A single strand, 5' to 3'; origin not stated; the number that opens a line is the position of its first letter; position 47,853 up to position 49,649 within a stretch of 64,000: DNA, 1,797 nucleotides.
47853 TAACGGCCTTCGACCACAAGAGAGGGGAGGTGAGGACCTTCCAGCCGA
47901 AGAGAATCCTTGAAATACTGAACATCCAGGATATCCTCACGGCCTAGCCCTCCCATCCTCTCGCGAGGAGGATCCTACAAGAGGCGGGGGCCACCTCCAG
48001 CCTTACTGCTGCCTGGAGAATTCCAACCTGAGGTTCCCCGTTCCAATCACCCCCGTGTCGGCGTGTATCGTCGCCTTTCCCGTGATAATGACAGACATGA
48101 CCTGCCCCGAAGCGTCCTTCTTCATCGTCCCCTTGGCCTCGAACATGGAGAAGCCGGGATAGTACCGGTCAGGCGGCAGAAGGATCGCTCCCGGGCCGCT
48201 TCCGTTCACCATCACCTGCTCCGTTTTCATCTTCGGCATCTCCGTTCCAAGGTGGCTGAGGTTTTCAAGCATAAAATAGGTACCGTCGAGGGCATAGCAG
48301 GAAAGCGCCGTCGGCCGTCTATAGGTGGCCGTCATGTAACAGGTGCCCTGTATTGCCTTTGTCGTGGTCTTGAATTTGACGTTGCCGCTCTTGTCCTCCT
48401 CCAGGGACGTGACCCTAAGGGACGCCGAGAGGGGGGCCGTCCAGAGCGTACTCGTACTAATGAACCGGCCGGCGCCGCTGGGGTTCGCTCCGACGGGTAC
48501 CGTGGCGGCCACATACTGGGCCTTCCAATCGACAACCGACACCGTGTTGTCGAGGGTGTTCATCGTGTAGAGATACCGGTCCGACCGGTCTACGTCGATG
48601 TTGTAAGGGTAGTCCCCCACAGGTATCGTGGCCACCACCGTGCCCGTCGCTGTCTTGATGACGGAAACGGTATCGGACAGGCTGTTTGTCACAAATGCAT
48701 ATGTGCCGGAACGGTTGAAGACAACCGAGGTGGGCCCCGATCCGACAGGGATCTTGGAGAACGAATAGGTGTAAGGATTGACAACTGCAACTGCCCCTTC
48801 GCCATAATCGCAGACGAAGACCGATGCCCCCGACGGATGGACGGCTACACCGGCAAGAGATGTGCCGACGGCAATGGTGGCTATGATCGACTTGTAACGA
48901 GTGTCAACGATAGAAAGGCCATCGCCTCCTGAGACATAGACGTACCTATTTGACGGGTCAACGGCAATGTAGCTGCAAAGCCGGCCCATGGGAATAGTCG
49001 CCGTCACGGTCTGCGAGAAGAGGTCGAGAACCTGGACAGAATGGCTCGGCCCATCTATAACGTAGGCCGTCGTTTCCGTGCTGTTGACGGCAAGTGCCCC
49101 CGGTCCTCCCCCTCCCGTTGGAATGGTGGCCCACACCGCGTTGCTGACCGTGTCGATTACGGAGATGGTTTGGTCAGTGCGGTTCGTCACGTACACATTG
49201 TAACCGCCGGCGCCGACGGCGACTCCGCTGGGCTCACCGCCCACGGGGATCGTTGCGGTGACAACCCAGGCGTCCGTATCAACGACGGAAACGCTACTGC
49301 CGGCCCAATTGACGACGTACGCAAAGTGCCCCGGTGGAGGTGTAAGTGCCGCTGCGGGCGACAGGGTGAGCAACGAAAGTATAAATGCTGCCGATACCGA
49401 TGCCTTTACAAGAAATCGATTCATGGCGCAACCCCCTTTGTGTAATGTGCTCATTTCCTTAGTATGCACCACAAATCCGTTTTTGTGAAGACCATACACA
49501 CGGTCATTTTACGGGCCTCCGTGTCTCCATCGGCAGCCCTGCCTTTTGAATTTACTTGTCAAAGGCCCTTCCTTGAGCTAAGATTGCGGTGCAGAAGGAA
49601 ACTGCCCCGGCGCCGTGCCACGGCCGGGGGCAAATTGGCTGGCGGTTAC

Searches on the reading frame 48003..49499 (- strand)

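Call 33: search_protein_families(library=pfam, proteins=[window:48003-49499:-], max_evalue=0.00001)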
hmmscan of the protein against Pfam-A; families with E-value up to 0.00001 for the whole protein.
window:48003-49499:- (498 aa): 4 families
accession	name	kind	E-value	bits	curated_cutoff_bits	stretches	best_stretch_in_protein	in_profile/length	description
PF10282.15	Lactonase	-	3e-13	50.1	21.7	0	56-160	201-320/344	Lactonase, 7-bladed beta-propeller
PF21783.3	YNCE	-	6.2e-11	42.6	27.1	1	216-392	31-208/339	YNCE-like beta-propeller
PF02239.22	Cytochrom_D1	-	5.3e-10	38.8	25.5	1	147-340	9-215/368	Cytochrome D1 heme domain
PF25174.1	Beta-prop_THOC3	-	2.6e-08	33.6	305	0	177-334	51-209/272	THOC3 beta-propeller domain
